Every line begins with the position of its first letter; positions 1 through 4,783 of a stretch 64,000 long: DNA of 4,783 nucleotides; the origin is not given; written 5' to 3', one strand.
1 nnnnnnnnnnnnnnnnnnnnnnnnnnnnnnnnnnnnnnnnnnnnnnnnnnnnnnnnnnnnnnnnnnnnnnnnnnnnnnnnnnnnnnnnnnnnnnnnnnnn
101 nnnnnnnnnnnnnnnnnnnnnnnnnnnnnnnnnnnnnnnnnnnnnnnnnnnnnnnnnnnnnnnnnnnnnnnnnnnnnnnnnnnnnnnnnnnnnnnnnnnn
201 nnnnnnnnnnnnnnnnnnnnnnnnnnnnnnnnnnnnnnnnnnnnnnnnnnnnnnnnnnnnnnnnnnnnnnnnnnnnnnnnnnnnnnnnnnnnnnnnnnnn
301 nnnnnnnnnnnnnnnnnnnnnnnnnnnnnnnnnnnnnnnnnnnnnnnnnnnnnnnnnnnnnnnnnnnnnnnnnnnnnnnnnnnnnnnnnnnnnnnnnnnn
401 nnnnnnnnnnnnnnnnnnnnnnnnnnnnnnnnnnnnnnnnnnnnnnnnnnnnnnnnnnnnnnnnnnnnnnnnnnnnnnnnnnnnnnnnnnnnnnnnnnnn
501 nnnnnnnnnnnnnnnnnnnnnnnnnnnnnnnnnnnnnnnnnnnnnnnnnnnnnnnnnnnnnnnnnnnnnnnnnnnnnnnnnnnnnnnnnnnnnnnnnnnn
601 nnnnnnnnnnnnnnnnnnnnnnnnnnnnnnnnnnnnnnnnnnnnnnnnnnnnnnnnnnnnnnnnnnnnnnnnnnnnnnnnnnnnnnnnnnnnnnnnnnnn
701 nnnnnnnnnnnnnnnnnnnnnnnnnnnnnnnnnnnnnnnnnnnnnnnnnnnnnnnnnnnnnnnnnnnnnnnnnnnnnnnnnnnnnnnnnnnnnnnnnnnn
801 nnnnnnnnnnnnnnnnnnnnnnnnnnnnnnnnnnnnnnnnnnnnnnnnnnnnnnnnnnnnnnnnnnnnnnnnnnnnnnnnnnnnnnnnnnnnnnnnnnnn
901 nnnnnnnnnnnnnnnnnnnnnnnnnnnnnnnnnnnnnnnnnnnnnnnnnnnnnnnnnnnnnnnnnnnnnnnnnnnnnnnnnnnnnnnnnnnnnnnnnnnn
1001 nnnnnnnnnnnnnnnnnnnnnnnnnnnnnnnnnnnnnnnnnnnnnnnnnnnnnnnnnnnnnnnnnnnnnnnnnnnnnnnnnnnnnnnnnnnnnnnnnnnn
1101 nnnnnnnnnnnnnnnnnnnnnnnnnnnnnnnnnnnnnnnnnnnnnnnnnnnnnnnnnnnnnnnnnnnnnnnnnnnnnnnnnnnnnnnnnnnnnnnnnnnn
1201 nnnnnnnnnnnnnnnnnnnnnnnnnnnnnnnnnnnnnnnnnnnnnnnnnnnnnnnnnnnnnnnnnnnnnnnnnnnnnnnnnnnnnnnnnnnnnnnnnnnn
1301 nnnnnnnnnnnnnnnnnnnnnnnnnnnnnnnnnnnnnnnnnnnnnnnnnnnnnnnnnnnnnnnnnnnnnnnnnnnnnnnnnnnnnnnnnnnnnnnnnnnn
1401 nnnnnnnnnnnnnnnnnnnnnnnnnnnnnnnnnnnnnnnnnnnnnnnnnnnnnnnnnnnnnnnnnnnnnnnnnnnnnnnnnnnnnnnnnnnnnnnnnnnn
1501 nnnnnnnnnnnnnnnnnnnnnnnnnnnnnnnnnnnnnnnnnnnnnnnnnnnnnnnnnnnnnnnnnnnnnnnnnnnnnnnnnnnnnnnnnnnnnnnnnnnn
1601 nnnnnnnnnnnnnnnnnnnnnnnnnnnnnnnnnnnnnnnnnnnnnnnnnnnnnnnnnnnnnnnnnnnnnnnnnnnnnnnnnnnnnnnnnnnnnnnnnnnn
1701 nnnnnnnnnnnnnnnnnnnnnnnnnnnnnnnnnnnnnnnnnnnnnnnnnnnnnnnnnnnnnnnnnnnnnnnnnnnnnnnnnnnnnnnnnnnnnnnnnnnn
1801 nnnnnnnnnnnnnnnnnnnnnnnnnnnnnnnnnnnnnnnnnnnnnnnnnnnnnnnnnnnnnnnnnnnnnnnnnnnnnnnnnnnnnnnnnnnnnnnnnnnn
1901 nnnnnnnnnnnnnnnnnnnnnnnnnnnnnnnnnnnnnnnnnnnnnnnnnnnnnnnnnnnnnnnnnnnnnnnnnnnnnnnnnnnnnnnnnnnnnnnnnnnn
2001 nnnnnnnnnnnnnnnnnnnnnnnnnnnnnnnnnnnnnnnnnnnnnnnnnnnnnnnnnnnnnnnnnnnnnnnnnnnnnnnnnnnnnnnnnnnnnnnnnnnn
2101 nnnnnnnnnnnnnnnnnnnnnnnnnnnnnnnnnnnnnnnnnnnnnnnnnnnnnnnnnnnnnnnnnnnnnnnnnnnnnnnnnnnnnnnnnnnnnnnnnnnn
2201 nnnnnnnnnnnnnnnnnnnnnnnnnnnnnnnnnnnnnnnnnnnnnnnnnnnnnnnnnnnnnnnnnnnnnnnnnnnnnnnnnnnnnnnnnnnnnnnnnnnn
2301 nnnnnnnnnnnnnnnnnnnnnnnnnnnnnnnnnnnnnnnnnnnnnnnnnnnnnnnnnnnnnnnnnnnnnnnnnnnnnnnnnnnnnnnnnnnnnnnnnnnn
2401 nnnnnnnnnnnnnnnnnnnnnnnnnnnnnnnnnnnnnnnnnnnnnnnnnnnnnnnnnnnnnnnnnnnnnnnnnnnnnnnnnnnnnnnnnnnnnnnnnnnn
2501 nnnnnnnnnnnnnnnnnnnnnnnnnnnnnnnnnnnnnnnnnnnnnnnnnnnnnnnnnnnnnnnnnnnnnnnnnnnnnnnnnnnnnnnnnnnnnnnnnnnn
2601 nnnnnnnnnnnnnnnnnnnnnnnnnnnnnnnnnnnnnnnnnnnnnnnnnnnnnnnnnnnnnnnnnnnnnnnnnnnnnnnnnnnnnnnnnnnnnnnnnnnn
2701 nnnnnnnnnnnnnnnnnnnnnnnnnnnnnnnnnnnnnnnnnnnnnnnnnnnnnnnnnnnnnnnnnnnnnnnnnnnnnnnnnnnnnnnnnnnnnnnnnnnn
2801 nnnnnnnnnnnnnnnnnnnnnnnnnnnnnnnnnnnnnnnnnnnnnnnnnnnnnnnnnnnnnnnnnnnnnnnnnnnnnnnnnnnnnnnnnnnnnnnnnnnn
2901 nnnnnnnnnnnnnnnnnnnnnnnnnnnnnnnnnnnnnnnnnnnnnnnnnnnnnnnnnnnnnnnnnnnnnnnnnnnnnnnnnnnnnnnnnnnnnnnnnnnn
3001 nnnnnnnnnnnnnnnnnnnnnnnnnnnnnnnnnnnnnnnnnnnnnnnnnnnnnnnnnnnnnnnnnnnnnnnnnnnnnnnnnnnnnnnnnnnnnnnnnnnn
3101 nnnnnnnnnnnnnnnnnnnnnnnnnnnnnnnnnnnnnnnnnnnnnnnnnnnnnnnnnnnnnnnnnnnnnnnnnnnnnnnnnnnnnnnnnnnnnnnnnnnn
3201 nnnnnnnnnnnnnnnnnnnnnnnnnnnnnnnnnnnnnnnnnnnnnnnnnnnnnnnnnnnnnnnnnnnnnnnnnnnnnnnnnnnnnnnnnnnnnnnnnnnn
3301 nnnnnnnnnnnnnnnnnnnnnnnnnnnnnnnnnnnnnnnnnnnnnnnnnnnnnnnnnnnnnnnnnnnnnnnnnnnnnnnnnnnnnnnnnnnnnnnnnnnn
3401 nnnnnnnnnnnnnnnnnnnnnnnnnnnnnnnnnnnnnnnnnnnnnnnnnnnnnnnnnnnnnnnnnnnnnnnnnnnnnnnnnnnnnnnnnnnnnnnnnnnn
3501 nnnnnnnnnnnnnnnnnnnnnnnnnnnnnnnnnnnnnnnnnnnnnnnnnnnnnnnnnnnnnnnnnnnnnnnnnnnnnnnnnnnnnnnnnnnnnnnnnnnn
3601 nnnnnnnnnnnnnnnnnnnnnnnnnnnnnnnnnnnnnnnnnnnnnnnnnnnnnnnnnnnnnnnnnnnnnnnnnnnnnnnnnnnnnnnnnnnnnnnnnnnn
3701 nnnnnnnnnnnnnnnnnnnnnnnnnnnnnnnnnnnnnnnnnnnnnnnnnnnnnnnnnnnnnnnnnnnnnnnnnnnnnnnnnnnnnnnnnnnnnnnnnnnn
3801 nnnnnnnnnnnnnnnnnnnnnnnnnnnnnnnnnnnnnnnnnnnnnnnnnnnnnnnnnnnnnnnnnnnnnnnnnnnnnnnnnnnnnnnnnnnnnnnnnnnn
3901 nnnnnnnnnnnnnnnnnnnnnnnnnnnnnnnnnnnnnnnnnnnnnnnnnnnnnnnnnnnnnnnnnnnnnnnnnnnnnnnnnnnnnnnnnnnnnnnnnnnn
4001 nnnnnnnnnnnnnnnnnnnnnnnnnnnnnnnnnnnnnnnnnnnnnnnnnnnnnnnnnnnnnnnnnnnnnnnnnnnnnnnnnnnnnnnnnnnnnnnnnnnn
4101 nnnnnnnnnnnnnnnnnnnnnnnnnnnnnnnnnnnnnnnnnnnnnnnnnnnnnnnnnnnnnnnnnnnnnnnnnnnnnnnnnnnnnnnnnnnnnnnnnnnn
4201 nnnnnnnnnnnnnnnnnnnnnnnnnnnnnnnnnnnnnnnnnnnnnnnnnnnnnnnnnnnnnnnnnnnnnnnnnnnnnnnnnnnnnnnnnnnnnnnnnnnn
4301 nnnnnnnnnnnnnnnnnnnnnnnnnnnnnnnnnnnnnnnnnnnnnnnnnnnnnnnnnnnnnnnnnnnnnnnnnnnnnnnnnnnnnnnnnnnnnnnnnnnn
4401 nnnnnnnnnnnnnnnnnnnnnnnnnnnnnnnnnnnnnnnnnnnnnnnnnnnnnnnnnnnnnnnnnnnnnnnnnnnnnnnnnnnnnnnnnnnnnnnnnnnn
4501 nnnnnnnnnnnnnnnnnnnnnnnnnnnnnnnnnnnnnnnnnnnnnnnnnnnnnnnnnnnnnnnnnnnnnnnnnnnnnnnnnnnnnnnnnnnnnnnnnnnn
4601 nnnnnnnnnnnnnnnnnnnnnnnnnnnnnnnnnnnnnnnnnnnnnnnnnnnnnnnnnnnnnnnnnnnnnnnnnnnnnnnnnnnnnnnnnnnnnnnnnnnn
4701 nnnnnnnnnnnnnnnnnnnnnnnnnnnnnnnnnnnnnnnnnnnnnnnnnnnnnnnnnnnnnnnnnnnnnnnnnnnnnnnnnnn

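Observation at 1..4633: Foreign plasmid/ICE- or prophage-like operon sits where ispG normally follows dxr-rseP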

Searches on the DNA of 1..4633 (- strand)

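Call 23: search_dna_similar(query=window:1-4633:-, collection=plasmids, mode=distant, max_rows=20)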
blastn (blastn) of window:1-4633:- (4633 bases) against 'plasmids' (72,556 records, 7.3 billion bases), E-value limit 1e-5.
Records with a match: 111; places in all: 117; records where one place covers at least 80% of the query: 0.
Best place of each record, by identity: 80-90% 27; 60-80% 84.
By first word of the organism name: Rhodococcus 20; Clavibacter 12; Curtobacterium 4; Paenarthrobacter 4; Cutibacterium 4; Haloarcula 4; Haloplanus 4; Gordonia 3; Dietzia 3; Glutamicibacter 3; and 36 more.
By predicted mobility (MOB-suite, as given by PLSDB): non-mobilizable 62; mobilizable 37; conjugative 12.
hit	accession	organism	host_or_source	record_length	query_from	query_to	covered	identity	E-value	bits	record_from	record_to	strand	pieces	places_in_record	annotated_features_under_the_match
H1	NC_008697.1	Nocardioides sp. JS614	-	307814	3763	4330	12%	65.8%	5e-18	103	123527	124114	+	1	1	mobF: MobF family relaxase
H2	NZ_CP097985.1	Pimelobacter simplex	-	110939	3748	4224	10%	67.9%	9e-28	135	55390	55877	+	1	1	mobF: MobF family relaxase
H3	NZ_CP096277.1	Pimelobacter simplex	-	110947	3748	4224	10%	67.9%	9e-28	135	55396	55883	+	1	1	mobF: MobF family relaxase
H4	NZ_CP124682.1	Nocardioides sp. QY071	pure culture,livestock manure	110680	3763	4224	10%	65.6%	8e-16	96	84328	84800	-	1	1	mobF: MobF family relaxase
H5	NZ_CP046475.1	Janibacter melonis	Homo sapiens,cell culture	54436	2639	3468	9%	72.3%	5e-25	210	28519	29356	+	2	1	ArdC-like ssDNA-binding domain-containing protein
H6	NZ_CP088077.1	Curtobacterium sp. C1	-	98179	2727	3456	9%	69.3%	4e-13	167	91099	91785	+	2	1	ArdC-like ssDNA-binding domain-containing protein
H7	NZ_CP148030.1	Gordonia hongkongensis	cell culture,Styx glacier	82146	2727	3463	9%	69.8%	1e-19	172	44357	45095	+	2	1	ArdC-like ssDNA-binding domain-containing protein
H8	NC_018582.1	Gordonia sp. KTR9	-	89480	2727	3463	8%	70.7%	4e-20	177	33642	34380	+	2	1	ArdC-like ssDNA-binding domain-containing protein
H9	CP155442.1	Dietzia kunjamensis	cell culture,moss extract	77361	2601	3449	8%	70.7%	2e-17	169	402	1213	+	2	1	ArdC-like ssDNA-binding domain-containing protein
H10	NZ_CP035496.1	Xylanimonas allomyrinae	Japanese rhinoceros beetle larva,cell ...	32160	2727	3469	8%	71.4%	8e-16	188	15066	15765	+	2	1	ArdC-like ssDNA-binding domain-containing protein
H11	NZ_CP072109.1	Rhodococcus qingshengii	cell culture,Concrete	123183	2727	3468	8%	70.2%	1e-13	166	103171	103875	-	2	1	ArdC-like ssDNA-binding domain-containing protein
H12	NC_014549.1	Glutamicibacter arilaitensis Re117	-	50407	2710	3477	8%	69.8%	1e-13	166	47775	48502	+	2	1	ArdC-like ssDNA-binding domain-containing protein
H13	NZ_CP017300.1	Rhodococcus sp. YL-1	pure culture,soil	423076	2727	3468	8%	70.0%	2e-16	166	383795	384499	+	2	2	ArdC-like ssDNA-binding domain-containing protein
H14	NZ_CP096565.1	Rhodococcus qingshengii JCM 15477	sandy loam,soil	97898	2727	3468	8%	70.0%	2e-16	166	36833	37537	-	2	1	ArdC-like ssDNA-binding domain-containing protein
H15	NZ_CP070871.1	Rhodococcus erythropolis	cell culture,water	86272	2727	3468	8%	70.0%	2e-16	166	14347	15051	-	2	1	ArdC-like ssDNA-binding domain-containing protein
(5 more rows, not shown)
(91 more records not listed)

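Call 24: search_dna_similar(query=window:1-4633:-, collection=phages, mode=distant, max_rows=10)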
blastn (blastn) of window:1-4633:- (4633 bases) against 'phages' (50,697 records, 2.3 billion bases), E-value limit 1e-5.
No match.
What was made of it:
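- On Prophage: No blastn match in 50,697 phage records (call 24).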

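Call 25: get_annotated_region(hit=H5, flank=12000)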
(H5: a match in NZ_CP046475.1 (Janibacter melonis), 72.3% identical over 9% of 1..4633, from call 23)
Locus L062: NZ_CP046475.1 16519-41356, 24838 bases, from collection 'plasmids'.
description: Janibacter melonis strain M714 plasmid unnamed, complete sequence
organism: Janibacter melonis (NCBI taxid 262209)
taxonomy: Bacteria; Actinomycetota; Actinomycetes; Micrococcales; Intrasporangiaceae; Janibacter; Janibacter melonis
host: -; source: Homo sapiens,cell culture; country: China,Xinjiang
typing (MOB-suite, as given by PLSDB): non-mobilizable
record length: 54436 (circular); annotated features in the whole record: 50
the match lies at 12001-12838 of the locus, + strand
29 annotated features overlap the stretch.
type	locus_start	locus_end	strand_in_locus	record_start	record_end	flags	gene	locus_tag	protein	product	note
CDS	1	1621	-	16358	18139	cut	-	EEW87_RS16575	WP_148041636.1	hypothetical protein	-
CDS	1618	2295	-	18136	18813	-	-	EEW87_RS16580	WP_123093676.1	hypothetical protein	-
CDS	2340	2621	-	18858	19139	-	-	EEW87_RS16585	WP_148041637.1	hypothetical protein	-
CDS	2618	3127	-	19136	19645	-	-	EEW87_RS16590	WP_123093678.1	DUF6668 family protein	-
CDS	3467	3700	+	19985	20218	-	-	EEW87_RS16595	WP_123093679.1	helix-turn-helix domain-containing protein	-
CDS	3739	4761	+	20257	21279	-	-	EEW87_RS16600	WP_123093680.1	M23 family metallopeptidase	-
CDS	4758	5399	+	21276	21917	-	-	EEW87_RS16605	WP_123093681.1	hypothetical protein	-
CDS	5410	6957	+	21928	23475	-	-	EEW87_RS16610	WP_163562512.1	hypothetical protein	-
CDS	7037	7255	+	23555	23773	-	-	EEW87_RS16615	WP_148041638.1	hypothetical protein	-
CDS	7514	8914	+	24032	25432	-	-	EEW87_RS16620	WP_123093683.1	hypothetical protein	-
CDS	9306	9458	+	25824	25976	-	-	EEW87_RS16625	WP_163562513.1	hypothetical protein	-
CDS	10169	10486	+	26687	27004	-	-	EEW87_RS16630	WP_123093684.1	hypothetical protein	-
CDS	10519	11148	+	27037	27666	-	-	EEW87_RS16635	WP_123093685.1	DUF6349 family protein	-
CDS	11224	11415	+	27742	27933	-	-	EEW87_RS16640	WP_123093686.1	hypothetical protein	-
CDS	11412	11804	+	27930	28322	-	-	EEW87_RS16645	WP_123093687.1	hypothetical protein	-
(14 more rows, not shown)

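Call 26: get_annotated_region(hit=H10, flank=12000)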
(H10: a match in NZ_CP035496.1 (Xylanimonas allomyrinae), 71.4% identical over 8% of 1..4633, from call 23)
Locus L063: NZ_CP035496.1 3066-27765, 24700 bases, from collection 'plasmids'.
description: Xylanimonas allomyrinae strain 2JSPR-7 plasmid unnamed1, complete sequence
organism: Xylanimonas allomyrinae (NCBI taxid 2509459)
taxonomy: Bacteria; Actinomycetota; Actinomycetes; Micrococcales; Promicromonosporaceae; Xylanimonas; Xylanimonas allomyrinae
host: -; source: Japanese rhinoceros beetle larva,cell culture; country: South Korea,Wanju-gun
typing (MOB-suite, as given by PLSDB): conjugative; relaxase MOBP; mating-pair formation MPF_T
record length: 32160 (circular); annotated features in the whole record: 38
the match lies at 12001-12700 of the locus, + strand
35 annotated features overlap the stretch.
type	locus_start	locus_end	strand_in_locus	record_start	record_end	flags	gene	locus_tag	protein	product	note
CDS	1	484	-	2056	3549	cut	-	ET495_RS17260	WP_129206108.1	SCO6880 family protein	-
CDS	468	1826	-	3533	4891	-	-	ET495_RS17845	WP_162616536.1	hypothetical protein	-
CDS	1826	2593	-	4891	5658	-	-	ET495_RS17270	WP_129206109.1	hypothetical protein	-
CDS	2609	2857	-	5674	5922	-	-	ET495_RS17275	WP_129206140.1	hypothetical protein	-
CDS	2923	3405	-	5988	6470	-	-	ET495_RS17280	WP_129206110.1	DUF6668 family protein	-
CDS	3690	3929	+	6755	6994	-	-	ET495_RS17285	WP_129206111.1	helix-turn-helix domain-containing protein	-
CDS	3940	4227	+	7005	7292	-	-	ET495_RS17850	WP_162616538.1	hypothetical protein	-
CDS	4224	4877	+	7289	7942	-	-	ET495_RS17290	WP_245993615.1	hypothetical protein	-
CDS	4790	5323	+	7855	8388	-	-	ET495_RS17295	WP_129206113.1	NlpC/P60 family protein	-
CDS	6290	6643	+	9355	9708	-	-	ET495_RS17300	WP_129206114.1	hypothetical protein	-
CDS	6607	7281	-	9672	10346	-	-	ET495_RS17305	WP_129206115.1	hypothetical protein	-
CDS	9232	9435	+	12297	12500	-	-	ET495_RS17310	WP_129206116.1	hypothetical protein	-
CDS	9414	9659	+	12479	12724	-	-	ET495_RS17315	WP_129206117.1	hypothetical protein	-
CDS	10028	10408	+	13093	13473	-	-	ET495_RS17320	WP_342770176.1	DUF6573 family protein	-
CDS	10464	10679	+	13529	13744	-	-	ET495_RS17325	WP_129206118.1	hypothetical protein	-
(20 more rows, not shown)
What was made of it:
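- Closest known: ArdC-like gene neighbourhoods on cultured actinobacterial plasmids. Same: A same-strand chain of small hypothetical genes precedes ArdC, and ParA/ParB genes lie nearby (calls 23, 25, 26).
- In the two plasmids I inspected (Janibacter, Xylanimonas), a chain of small hypothetical genes also precedes it (calls 23, 25, 26).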
